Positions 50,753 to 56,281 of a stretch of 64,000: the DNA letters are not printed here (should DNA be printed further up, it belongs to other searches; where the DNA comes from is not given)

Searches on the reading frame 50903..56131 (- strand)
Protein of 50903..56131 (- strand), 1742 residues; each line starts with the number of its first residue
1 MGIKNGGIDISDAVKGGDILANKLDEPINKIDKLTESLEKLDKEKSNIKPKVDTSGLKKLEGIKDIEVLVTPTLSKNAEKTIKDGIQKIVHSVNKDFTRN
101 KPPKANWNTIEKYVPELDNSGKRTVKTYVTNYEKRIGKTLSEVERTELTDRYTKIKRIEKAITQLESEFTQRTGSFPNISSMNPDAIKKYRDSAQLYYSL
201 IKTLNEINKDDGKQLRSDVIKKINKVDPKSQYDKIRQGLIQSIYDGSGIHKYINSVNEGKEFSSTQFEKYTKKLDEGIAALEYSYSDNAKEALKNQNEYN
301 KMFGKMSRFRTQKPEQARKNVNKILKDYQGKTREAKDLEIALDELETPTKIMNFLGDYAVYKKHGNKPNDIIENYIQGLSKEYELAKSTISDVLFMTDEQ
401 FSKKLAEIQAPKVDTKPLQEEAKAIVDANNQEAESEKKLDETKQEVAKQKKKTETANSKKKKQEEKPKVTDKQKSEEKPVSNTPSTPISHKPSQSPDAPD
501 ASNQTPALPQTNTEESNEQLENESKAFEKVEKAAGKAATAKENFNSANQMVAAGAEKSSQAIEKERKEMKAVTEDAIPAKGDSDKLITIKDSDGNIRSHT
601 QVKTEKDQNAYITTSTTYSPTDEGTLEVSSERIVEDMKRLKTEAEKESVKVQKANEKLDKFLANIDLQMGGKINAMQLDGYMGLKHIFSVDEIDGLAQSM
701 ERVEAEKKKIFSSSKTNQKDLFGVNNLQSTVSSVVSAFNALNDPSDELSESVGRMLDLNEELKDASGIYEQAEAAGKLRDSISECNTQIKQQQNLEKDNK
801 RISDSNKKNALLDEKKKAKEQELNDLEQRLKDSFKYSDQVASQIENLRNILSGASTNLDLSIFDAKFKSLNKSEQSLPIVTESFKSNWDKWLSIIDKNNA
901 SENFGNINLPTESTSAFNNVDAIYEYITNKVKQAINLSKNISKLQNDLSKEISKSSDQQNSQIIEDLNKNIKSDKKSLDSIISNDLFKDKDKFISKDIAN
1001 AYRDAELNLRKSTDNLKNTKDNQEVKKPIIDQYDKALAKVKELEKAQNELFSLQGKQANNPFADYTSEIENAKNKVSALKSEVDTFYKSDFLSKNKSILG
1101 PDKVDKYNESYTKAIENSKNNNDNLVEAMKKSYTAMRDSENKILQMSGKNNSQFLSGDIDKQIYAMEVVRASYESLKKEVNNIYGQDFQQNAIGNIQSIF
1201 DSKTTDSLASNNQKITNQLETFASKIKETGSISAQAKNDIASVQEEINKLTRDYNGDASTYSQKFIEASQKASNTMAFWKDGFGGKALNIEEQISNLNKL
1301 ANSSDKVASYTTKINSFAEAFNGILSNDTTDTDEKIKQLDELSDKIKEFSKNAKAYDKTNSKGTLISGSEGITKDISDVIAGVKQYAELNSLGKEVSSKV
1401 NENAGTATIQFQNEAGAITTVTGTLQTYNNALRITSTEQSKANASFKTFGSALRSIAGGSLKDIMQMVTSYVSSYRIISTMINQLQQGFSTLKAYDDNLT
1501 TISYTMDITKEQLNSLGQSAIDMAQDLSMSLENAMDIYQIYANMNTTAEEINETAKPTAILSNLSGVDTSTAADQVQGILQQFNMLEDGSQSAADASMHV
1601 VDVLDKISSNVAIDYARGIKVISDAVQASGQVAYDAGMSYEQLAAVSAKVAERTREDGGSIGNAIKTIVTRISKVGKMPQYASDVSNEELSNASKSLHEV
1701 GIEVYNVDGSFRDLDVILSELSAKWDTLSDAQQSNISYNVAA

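Call 13: search_protein_families(library=phrogs, proteins=[window:50903-56131:-], max_evalue=0.001)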
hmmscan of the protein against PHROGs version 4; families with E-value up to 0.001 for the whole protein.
window:50903-56131:- (1742 aa): 5 families
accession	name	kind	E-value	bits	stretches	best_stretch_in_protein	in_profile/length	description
phrog_4211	-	tail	1.1e-28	100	1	1295-1741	406-838/2625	tail length tape measure protein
phrog_14917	-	tail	3.1e-16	59.1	1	1186-1741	27-559/2249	tail length tape measure protein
phrog_4704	-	tail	1.8e-09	37.9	1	1294-1736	26-437/625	tail length tape measure protein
phrog_1533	-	tail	1.1e-05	24.1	1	1203-1734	51-475/1688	tail length tape measure protein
phrog_167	-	tail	2.6e-05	23.1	1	1296-1704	125-471/1555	tail length tape measure protein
